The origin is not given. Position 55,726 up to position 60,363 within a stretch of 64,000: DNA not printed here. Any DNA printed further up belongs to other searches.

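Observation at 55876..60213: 1,445-aa cytoplasmic Zn-ribbon / TPR / coiled-coil giant with lower GC than its neighbours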

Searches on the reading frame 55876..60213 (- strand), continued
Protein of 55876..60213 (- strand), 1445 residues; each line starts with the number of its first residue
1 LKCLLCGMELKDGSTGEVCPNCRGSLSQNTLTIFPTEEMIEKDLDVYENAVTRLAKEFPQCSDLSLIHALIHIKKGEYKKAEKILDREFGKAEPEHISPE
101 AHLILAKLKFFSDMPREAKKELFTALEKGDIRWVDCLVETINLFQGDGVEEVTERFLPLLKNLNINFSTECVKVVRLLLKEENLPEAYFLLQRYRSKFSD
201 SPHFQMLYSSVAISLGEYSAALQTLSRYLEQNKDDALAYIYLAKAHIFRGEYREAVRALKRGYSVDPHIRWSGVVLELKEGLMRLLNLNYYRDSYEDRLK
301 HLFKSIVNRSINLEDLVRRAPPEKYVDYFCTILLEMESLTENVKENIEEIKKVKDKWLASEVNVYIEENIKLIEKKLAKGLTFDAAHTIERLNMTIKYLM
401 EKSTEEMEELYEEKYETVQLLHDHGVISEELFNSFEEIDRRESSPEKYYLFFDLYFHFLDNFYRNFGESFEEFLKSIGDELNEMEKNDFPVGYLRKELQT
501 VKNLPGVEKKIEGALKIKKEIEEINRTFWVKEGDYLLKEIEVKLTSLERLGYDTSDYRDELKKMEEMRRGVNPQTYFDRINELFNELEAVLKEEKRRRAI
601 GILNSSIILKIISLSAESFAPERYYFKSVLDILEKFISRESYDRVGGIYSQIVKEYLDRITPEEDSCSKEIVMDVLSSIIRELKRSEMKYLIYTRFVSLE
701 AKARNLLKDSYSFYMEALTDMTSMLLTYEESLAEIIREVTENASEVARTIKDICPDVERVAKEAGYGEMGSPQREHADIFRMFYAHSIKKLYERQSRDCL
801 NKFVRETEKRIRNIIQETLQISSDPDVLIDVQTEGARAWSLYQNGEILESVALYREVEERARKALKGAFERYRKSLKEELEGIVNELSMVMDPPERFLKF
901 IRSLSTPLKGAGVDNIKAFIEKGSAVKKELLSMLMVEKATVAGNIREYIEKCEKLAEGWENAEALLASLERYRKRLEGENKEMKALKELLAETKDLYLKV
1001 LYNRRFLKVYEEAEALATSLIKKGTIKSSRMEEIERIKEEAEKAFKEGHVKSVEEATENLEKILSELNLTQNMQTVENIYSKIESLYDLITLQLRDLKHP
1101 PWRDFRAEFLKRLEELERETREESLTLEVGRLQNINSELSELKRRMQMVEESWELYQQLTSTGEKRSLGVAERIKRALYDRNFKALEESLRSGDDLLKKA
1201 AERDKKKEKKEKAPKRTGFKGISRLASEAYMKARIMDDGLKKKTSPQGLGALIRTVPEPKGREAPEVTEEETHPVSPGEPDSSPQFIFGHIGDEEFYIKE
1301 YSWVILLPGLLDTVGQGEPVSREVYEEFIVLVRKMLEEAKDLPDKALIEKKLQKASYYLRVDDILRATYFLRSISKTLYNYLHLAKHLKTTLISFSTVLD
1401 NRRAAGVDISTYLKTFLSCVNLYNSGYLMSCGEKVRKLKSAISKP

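Call 45: predict_structure(alignment_id=A1)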
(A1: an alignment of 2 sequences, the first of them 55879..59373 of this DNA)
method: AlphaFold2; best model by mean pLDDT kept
length: 1165 residues; sequences in the alignment: 2
mean_pLDDT: 55.9   pTM: 0.32
mean pLDDT of the five models: 55.9, 55.9, 53.2, 52.8, 52.4
residues with pLDDT >= 90: 13; 70-90: 351; 50-70: 314; < 50: 487
segments of 3 or more residues with pLDDT < 50: 1-63, 76-83, 99-106, 144-147, 181-192, 208-214, 216-218, 220-249, 312-385, 406-412, 445-456, 458-460, 462-520, 593-683, 699-706, 927-1004
pLDDT, mean of each block of 10 residues (from residue 1): 24 29 29 29 32 37 54 49 54 53 47 57 63 71 56 74 61 64 44 51 50 47 40 34 43 64 66 74 72 65 68 43 36 35 35 34 36 41 47 57 49 58 59 53 46 43 46 43 38 35 43 45 58 61 57 73 61 71 62 41 28 30 29 31 29 28 33 36 51 51 47 55 72 78 66 85 74 81 80 74 73 62 77 82 62 77 81 81 78 83 79 79 53 29 30 26 24 23 25 28 58 79 78 65 83 88 82 82 72 79 84 83 78 88 90 81 53
secondary structure, 60 per line:
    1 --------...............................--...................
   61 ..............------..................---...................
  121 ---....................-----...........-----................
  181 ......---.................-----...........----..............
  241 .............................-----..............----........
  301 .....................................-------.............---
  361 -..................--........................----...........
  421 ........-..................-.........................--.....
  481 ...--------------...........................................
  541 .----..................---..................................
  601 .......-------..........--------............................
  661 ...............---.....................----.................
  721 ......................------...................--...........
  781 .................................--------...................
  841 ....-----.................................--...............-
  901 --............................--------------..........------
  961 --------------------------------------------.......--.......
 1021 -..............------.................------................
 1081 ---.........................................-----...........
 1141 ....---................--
elements in order (helices of 4 or more, strands of 3 or more residues): H9-39 H42-74 H81-98 H102-120 H124-143 H149-159 H165-186 H190-206 H212-222 H227-269 H275-288 H293-337 H345-357 H362-379 H382-405 H410-428 H430-447 H449-473 H476-483 H498-541 H546-563 H567-607 H615-624 H633-675 H679-699 H704-742 H749-767 H770-813 H822-844 H850-882 H885-899 H903-930 H945-954 E1005-1011 E1014-1020 H1022-1035 H1042-1058 H1065-1080 H1084-1124 H1130-1144 H1148-1163
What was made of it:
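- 56596..59373 (-): Acidic (pI 5.3) all-alpha region, residues 281-1206. It holds about 32 helices of 8-45 residues with short loops and has no detectable internal repeat. AF2 secondary structure, at low overall confidence (pLDDT 56; 72-85 for residues about 990-1205) (call 45).
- On Coiled-coil-rich cytoskeletal proteins (crescentin / IF-like): AF2 helices are 45 residues or shorter (call 45).
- All-alpha multi-helix architecture with helices of 45 residues or fewer (call 45). The AF2 model of the rod has low confidence (mean pLDDT 56, pTM 0.32; call 45), so its tertiary arrangement is unknown.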

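Call 49: fold_search(model_id=the predicted structure, library=pdb)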
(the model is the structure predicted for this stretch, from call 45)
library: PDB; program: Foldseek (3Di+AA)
matches with E <= 10: 81; with E <= 0.001: 0
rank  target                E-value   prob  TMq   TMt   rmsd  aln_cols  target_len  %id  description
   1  8ptk_f                1.7e-01  0.13  0.09  0.04  108.7      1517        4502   11  Composite structure of Dynein-Dynactin-JIP3-LIS1 (released 2024-03-27)
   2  8bx8_A                1.7e-01  0.11  0.09  0.04  97.2      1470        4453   12  In situ outer dynein arm from Chlamydomonas reinhardtii in the post-power stroke state (released 2023-05-10)
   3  1tr2_A                1.9e-01  0.08  0.07  0.07  42.5      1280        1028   12  Crystal structure of human full-length vinculin (residues 1-1066) (released 2005-11-15)
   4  9dgr_m                3.2e-01  0.11  0.08  0.03  106.5      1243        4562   12  Composite structure of dynein-dynactin on microtubules (released 2025-09-10)
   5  9dgq_n                3.5e-01  0.12  0.08  0.03  72.1       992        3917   13  Structure of dynein-1 on microtubules (released 2025-09-10)
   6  7z8f_e                3.7e-01  0.10  0.08  0.03  94.7      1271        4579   11  Composite structure of dynein-dynactin-BICDR on microtubules (released 2022-07-27)
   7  7k5b_A                4.2e-01  0.08  0.09  0.04  91.1      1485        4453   11  Structure of outer-arm dynein bound to microtubule doublet in microtubule binding state 2 (MTBS-2) (released 2021-09-29)
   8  7rmx                  5.8e-01  0.80  0.07  0.29  16.3       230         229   15  Structure of De Novo designed tunable symmetric protein pockets (released 2022-08-03)
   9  6bfi_B                5.8e-01  0.08  0.08  0.10  37.2       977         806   12  Vinculin homolog in a sponge (phylum Porifera) reveals vertebrate-like cell adhesions involved in early multicellular  (released 2018-06-13)
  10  6bfi_A                8.5e-01  0.06  0.07  0.09  37.7       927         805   12  Vinculin homolog in a sponge (phylum Porifera) reveals vertebrate-like cell adhesions involved in early multicellular  (released 2018-06-13)
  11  9dgq_m                9.2e-01  0.12  0.08  0.04  49.2       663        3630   14  Structure of dynein-1 on microtubules (released 2025-09-10)
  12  7n6g_1T               9.6e-01  0.03  0.05  0.06  117.5      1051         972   10  C1 of central pair (released 2022-05-18)
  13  7sqc_C3               1.1e+00  0.05  0.07  0.06  108.6      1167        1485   12  Ciliary C1 central pair apparatus isolated from Chlamydomonas reinhardtii (released 2022-04-13)
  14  8w20_A                1.1e+00  0.04  0.06  0.08  54.9       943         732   11  Umb1 umbrella toxin particle (released 2024-04-17)
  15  6sc2_A                1.3e+00  0.06  0.08  0.04  57.1       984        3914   12  Structure of the dynein-2 complex; IFT-train bound model (released 2019-09-04)
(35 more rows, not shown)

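Call 56: search_solved_structures(query=A1, max_evalue=10)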
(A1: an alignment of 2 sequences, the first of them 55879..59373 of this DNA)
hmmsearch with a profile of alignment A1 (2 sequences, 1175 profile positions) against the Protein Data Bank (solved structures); distinct sequences matched with E-value up to 10: 6.
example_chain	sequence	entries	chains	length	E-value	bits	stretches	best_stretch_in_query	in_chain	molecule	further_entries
5xef_A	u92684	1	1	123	0.038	15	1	770-819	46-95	Flagellar protein fliS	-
5d90_B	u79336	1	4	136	0.058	14.4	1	838-890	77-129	MerR family regulator protein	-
5d8c_A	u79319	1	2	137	0.059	14.4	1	838-890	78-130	MerR family regulator protein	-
7jzm_A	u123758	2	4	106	0.41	11.6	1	751-788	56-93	LCB3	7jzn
6nz3_A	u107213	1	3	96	0.53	11.2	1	636-710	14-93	Design construct XAA_GGHN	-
1wu6_A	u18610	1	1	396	2.9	8.8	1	483-518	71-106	xylanase Y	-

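Call 57: search_protein_families(library=phrogs, proteins=[window:55876-60213:-], max_evalue=1)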
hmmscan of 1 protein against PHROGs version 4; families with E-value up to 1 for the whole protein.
window:55876-60213:- (1445 aa): 2 families
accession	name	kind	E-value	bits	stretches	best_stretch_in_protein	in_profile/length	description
phrog_4852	-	unknown function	0.17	12.6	1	2-41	15-54/194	-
phrog_16170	-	unknown function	0.2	13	1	980-999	6-25/61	-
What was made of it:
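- On Phage tail tape-measure proteins: No PHROGs hit below E=0.17 (call 57).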

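Call 69: fold_search(model_id=the predicted structure, library=viral)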
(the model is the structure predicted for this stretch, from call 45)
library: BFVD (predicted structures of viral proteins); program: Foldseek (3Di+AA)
matches with E <= 10: 179; with E <= 0.001: 0
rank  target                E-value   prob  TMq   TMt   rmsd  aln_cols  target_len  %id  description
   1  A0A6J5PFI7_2          5.4e-03  0.54  0.07  0.07  57.6       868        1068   13  Large polyvalent protein associated domain-containing protein [uncultured Caudovirales phage]
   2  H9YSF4                1.7e-02  0.25  0.07  0.08  44.7      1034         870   12  (no name in the UniProt tables at hand)
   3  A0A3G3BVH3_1          2.2e-02  0.25  0.07  0.07  39.0      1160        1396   10  Tail tape measure protein [Bacillus phage vB_BcoS-136]
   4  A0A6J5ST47            3.5e-02  0.30  0.08  0.09  45.3       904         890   10  Uncharacterized protein [uncultured Caudovirales phage]
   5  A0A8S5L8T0            4.3e-02  0.12  0.05  0.06  54.0      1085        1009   12  Tail tape measure protein [Myoviridae sp. ctuYn2]
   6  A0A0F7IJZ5            4.3e-02  0.11  0.07  0.06  49.0      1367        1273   11  Tail length tape measure protein [Polaribacter phage P12002S]
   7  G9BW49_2              7.8e-02  0.16  0.07  0.09  78.8       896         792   13  (no name in the UniProt tables at hand)
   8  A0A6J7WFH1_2          7.8e-02  0.15  0.07  0.09  47.2       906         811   13  Uncharacterized protein [uncultured Caudovirales phage]
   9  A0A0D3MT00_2          8.5e-02  0.12  0.07  0.07  45.6      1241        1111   10  Tail tape measure protein [Lactococcus phage WRP3]
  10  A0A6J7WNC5            8.8e-02  0.18  0.07  0.10  34.5       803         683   14  Uncharacterized protein [uncultured Caudovirales phage]
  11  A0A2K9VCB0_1          8.8e-02  0.18  0.08  0.09  43.1       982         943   11  Tail length tape-measure protein [Lactobacillus phage Nyseid]
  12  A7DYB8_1              9.6e-02  0.11  0.06  0.08  38.3      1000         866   12  (no name in the UniProt tables at hand)
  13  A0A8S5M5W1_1          1.0e-01  0.15  0.08  0.09  35.6      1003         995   11  Tail tape measure (Fragment) [Siphoviridae sp. ctQyg71]
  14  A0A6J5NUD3            1.5e-01  0.09  0.06  0.07  33.8       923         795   11  Phage tail tape measure protein [uncultured Caudovirales phage]
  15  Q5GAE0                1.5e-01  0.08  0.06  0.06  68.2      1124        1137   14  Methyl-accepting transducer domain-containing protein [Grouper iridovirus]
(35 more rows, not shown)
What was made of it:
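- On Phage tail tape-measure proteins: BFVD best hits E 5e-3 to 0.1 with TM 0.07 (call 69).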

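Call 84: search_dna_similar(query=window:55879-60213:-, collection=plasmids, mode=protein, max_evalue=0.001, max_rows=10)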
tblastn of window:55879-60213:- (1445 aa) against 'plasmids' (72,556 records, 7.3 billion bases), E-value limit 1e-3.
No match.

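Call 85: search_dna_similar(query=window:55879-60213:-, collection=phages, mode=protein, max_evalue=0.001, max_rows=10)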
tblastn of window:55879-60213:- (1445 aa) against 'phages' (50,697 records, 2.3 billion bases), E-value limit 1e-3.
No match.
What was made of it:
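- On Phage tail tape-measure proteins: No phage tblastn match (call 85).
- No phage or plasmid relatives (calls 57, 84, 85).
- Tried and rejected: tblastn against plasmids and phages gave no match (calls 84, 85).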
